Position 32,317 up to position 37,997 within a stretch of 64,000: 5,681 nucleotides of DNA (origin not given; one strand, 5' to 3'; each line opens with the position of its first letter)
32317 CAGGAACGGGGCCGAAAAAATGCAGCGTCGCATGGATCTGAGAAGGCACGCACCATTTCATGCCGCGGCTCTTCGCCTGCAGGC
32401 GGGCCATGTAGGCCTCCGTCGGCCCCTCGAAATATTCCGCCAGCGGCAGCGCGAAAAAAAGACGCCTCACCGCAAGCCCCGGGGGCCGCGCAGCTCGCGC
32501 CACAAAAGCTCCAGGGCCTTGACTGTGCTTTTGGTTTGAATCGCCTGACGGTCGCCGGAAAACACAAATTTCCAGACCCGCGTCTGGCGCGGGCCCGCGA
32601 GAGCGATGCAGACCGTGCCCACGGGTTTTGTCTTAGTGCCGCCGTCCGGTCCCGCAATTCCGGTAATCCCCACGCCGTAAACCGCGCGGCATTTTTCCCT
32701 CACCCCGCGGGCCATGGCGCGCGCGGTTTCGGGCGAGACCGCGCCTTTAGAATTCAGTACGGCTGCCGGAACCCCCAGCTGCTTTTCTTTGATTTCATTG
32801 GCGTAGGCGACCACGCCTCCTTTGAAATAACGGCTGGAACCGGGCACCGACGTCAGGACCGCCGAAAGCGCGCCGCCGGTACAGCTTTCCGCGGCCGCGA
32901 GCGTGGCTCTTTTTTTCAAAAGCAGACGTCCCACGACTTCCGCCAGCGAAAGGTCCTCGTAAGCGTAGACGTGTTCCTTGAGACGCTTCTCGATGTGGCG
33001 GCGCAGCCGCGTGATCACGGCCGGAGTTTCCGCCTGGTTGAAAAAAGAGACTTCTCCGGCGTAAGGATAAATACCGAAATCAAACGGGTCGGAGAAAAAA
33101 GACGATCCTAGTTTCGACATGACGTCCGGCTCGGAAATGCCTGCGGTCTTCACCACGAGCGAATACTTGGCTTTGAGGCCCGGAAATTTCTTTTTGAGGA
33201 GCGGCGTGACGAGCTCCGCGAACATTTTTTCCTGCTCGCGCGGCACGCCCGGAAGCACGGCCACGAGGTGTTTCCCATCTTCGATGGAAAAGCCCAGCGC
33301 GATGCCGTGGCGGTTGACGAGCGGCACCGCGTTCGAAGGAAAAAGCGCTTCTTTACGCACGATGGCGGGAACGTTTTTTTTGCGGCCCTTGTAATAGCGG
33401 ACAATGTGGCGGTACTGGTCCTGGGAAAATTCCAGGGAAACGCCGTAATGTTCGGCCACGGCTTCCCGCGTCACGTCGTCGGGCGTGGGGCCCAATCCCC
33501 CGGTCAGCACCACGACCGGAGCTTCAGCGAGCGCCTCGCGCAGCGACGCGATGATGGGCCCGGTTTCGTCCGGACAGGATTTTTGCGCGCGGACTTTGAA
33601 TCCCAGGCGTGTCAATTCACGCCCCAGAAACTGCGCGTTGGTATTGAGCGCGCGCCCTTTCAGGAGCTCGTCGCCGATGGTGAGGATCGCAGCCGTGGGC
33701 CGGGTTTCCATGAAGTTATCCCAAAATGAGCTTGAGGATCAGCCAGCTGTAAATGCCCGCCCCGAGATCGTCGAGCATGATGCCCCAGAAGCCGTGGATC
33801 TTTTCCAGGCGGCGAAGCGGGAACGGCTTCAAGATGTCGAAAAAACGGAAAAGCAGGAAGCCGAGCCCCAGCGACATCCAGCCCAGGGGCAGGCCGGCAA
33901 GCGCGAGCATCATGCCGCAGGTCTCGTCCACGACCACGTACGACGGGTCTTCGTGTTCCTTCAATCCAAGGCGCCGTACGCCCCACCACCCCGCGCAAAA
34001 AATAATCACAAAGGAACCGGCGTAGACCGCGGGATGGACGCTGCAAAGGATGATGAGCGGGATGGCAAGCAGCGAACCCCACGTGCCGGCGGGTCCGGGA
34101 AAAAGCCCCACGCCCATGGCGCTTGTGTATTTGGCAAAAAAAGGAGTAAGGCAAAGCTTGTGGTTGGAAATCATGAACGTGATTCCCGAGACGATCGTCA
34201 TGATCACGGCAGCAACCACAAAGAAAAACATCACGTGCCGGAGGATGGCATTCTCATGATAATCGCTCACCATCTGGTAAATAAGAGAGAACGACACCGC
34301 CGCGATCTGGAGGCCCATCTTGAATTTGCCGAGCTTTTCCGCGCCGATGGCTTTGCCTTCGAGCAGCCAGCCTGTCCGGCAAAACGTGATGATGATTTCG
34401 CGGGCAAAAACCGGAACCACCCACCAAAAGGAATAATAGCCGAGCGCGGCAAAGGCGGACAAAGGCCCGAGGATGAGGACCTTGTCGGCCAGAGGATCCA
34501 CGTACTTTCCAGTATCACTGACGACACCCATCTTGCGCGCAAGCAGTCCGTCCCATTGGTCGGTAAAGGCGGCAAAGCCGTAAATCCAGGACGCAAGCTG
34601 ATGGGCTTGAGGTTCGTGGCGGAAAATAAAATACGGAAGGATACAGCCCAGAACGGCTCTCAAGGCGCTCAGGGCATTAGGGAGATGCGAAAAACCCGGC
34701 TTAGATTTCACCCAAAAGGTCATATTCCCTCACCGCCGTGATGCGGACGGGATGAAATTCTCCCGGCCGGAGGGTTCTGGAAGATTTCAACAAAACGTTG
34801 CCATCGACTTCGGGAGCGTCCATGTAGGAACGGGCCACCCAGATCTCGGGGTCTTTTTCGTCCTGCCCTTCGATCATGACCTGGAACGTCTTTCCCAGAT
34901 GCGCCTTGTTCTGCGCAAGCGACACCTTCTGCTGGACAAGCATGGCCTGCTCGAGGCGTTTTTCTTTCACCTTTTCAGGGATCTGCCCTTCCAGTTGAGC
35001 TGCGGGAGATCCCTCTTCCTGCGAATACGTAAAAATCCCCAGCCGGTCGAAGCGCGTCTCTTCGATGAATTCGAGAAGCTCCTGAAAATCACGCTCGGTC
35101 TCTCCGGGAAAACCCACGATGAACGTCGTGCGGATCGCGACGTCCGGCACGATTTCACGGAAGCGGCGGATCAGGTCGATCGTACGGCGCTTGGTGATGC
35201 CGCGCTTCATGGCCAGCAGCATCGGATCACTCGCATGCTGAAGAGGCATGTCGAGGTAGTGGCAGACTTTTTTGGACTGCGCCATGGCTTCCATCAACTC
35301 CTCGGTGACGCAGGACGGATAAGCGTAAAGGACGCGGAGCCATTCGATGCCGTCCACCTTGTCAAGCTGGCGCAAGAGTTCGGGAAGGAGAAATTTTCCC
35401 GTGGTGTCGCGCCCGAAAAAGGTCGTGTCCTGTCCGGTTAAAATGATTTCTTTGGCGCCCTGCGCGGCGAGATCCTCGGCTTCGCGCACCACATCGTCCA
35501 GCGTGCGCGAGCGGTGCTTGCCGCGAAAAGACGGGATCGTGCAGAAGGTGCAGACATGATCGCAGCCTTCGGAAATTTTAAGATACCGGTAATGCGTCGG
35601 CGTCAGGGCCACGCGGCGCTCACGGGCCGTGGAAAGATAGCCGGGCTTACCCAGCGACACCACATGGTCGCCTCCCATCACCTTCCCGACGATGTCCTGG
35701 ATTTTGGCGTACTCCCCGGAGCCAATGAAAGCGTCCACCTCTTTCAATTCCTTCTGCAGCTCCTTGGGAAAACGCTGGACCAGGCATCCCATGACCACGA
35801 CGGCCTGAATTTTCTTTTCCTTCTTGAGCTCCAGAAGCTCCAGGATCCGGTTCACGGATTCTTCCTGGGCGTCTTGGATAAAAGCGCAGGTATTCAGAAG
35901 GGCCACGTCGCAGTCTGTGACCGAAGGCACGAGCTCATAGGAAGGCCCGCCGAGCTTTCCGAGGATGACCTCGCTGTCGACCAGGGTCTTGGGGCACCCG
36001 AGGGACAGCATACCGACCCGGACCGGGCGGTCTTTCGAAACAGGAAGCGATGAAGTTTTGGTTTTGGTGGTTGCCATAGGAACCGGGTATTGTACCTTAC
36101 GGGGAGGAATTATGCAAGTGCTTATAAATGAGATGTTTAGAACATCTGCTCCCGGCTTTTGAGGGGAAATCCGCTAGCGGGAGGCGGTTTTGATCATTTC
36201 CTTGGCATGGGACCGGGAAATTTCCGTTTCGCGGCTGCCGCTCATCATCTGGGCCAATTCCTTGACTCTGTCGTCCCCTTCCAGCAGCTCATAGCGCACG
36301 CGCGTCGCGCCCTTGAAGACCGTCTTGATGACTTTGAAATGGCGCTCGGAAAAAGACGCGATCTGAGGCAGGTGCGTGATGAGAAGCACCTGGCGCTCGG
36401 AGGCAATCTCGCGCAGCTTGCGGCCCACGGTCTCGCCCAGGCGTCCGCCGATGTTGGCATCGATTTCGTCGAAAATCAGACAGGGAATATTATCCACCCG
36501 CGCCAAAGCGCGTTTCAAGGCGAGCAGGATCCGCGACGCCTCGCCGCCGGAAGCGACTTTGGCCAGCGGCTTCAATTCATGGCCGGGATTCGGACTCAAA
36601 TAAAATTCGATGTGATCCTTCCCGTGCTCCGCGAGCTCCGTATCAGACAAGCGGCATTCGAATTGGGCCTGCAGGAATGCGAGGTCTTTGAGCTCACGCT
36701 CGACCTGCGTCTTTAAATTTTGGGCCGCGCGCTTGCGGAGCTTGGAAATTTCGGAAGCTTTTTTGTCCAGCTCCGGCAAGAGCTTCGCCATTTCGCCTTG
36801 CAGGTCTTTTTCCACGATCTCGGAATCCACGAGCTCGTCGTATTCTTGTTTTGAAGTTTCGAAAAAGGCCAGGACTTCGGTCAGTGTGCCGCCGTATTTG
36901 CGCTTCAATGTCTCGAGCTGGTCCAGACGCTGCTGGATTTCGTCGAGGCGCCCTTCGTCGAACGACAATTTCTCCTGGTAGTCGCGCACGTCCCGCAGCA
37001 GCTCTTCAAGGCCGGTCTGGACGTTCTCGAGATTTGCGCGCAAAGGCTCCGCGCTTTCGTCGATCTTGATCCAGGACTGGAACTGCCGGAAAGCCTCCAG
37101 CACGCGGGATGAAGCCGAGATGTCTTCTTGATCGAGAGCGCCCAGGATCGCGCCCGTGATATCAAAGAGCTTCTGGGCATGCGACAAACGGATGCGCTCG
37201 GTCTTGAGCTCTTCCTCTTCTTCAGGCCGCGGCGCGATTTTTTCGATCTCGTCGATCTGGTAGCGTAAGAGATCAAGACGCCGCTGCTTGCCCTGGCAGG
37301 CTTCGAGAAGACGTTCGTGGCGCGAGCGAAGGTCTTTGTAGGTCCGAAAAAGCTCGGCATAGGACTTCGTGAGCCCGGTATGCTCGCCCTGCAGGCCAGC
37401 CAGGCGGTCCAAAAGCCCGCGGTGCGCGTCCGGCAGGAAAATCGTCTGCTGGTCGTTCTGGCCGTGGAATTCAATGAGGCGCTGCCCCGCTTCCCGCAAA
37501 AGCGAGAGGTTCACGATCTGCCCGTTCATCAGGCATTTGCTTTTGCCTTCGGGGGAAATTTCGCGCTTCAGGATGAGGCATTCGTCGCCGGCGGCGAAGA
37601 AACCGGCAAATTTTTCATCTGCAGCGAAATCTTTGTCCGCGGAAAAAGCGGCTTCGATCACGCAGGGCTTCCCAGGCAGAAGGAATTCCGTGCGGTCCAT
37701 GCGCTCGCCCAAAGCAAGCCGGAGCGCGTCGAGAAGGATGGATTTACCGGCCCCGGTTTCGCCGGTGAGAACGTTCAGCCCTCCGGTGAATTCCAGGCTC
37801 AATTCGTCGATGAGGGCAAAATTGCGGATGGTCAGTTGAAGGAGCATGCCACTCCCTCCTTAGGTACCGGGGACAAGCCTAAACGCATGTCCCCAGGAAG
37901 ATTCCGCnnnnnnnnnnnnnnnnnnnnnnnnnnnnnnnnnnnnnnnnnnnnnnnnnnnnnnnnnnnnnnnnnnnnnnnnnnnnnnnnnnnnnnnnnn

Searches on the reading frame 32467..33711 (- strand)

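Call 70: search_protein_families(library=pfam, proteins=[window:32467-33711:-], max_evalue=0.00001)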
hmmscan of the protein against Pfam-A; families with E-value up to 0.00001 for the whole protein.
window:32467-33711:- (414 aa): 2 families
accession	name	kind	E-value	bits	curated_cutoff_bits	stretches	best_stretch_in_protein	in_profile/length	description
PF02464.23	CinA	-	6.7e-60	201.7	23.5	1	255-406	3-154/155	Competence-damaged protein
PF00994.29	MoCF_biosynth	-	1.9e-32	112.4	26.6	1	8-174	1-144/144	Probable molybdopterin binding domain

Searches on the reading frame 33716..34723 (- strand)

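Call 70: search_protein_families(library=pfam, proteins=[window:33716-34723:-], max_evalue=0.00001)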
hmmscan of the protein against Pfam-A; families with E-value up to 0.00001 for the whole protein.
window:33716-34723:- (335 aa): 2 families
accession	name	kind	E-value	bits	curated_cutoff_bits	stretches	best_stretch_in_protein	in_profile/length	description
PF04608.18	PgpA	-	8.9e-35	120.1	28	1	201-333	4-140/141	Phosphatidylglycerophosphatase A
PF01066.26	CDP-OH_P_transf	-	6.5e-29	101.7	22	1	13-175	2-149/152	CDP-alcohol phosphatidyltransferase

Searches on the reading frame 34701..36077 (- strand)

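Call 70: search_protein_families(library=pfam, proteins=[window:34701-36077:-], max_evalue=0.00001)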
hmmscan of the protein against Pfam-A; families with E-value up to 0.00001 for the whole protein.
window:34701-36077:- (458 aa): 3 families
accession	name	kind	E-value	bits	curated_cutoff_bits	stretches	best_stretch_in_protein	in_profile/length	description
PF04055.27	Radical_SAM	-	8.6e-28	98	29.5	1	167-338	2-166/166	Radical SAM superfamily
PF00919.26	UPF0004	-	2.6e-22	79.1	27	1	21-119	2-98/98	Uncharacterized protein family UPF0004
PF18693.7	TRAM_2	-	4.7e-20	72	27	1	395-458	2-62/63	TRAM domain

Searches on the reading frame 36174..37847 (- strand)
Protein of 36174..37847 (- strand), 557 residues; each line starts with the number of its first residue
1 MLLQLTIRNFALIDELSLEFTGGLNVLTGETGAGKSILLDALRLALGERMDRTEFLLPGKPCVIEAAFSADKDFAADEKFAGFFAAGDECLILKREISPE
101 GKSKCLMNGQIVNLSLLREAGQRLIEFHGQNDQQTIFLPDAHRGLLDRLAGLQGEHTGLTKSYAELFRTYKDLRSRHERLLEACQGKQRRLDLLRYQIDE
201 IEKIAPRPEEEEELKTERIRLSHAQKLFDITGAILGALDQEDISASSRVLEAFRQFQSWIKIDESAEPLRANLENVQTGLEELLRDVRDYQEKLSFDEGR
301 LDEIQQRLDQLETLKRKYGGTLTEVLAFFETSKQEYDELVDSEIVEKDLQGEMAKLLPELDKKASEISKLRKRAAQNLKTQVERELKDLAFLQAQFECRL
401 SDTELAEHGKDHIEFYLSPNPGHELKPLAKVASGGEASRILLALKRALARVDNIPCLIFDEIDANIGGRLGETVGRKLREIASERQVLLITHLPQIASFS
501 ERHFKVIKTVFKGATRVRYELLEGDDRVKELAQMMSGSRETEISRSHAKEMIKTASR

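Call 24: search_protein_families(library=pfam, proteins=[window:36174-37847:-], max_evalue=0.001)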
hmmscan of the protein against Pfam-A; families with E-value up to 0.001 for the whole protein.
window:36174-37847:- (557 aa): 7 families
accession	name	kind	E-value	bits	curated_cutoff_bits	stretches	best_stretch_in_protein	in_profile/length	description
PF02463.25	SMC_N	-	7.4e-17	61.9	40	1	2-508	2-213/220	RecF/RecN/SMC N terminal domain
PF13476.12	AAA_23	-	4.3e-09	37.7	27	1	4-212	1-144/201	AAA domain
PF13175.12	AAA_15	-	9.1e-09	35.8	32.1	1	2-497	3-374/374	AAA ATPase domain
PF13304.12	AAA_21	-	2.2e-05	25.1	27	0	24-62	1-54/304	AAA domain, putative AbiEii toxin, Type IV TA system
PF13401.12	AAA_22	-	3.3e-05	24.7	27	0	21-60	4-33/130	AAA domain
PF13555.12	AAA_29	-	0.00018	21.6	27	1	5-45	4-45/61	P-loop containing region of AAA domain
PF11398.14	DUF2813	-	0.00098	19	21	0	2-54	3-54/372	Protein of unknown function (DUF2813)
